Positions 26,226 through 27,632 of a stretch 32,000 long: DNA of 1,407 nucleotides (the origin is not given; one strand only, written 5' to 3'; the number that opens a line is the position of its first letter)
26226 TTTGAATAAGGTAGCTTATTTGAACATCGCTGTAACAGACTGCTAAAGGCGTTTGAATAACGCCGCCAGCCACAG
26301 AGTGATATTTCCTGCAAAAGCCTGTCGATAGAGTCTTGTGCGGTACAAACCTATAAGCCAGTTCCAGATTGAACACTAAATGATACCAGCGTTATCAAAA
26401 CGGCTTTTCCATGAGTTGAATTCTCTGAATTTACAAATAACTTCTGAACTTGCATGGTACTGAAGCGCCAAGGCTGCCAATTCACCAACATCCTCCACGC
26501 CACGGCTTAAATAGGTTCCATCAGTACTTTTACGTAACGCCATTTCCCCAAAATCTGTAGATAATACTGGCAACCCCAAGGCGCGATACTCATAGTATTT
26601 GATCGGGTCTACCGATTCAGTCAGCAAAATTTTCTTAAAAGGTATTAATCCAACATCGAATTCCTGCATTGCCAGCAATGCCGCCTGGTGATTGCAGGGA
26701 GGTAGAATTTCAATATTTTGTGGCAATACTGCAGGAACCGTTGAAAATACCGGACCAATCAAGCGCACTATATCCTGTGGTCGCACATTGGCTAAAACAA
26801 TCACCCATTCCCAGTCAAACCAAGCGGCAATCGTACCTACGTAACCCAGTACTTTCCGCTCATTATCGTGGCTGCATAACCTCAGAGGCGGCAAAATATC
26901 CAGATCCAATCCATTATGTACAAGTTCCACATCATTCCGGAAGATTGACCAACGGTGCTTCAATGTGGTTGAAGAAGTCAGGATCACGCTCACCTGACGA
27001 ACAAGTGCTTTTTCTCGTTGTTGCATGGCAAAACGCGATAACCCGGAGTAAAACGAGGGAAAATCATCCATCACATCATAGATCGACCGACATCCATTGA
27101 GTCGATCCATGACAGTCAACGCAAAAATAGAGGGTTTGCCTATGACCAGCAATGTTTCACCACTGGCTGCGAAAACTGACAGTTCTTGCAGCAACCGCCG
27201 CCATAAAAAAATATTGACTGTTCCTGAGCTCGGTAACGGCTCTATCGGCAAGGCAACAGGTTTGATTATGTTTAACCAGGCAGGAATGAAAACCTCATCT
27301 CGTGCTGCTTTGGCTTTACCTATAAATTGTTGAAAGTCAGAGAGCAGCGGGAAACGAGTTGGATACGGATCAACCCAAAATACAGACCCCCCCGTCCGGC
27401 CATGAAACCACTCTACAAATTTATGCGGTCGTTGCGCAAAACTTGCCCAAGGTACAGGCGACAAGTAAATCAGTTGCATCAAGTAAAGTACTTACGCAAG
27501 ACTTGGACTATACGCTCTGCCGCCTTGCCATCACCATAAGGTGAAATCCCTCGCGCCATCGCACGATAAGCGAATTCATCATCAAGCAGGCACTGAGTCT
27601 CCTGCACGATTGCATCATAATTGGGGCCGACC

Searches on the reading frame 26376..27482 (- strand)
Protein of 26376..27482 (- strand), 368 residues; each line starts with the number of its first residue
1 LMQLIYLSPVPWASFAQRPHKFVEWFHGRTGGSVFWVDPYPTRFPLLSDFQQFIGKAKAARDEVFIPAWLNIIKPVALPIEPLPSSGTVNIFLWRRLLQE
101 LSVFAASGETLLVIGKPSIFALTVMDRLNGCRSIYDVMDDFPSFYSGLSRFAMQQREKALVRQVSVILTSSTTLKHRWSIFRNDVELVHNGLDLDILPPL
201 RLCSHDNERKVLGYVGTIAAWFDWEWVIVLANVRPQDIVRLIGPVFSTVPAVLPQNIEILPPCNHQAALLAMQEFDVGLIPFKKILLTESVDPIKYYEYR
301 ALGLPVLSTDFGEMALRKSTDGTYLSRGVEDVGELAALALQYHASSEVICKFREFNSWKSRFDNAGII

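Call 23: search_protein_families(library=ncbifam, proteins=[window:26376-27482:-], max_evalue=0.001)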
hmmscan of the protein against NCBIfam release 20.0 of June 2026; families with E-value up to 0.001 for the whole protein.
window:26376-27482:- (368 aa): 1 family
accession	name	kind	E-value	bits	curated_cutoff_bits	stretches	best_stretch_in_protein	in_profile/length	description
NF047676.1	TeichurnBiosyTuaH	equivalog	5.7e-11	41.9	550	1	143-311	138-321/384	teichuronic acid biosynthesis protein TuaH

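Call 24: search_protein_families(library=pfam, proteins=[window:26376-27482:-], max_evalue=0.001)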
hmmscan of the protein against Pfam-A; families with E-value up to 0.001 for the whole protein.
window:26376-27482:- (368 aa): 0 families
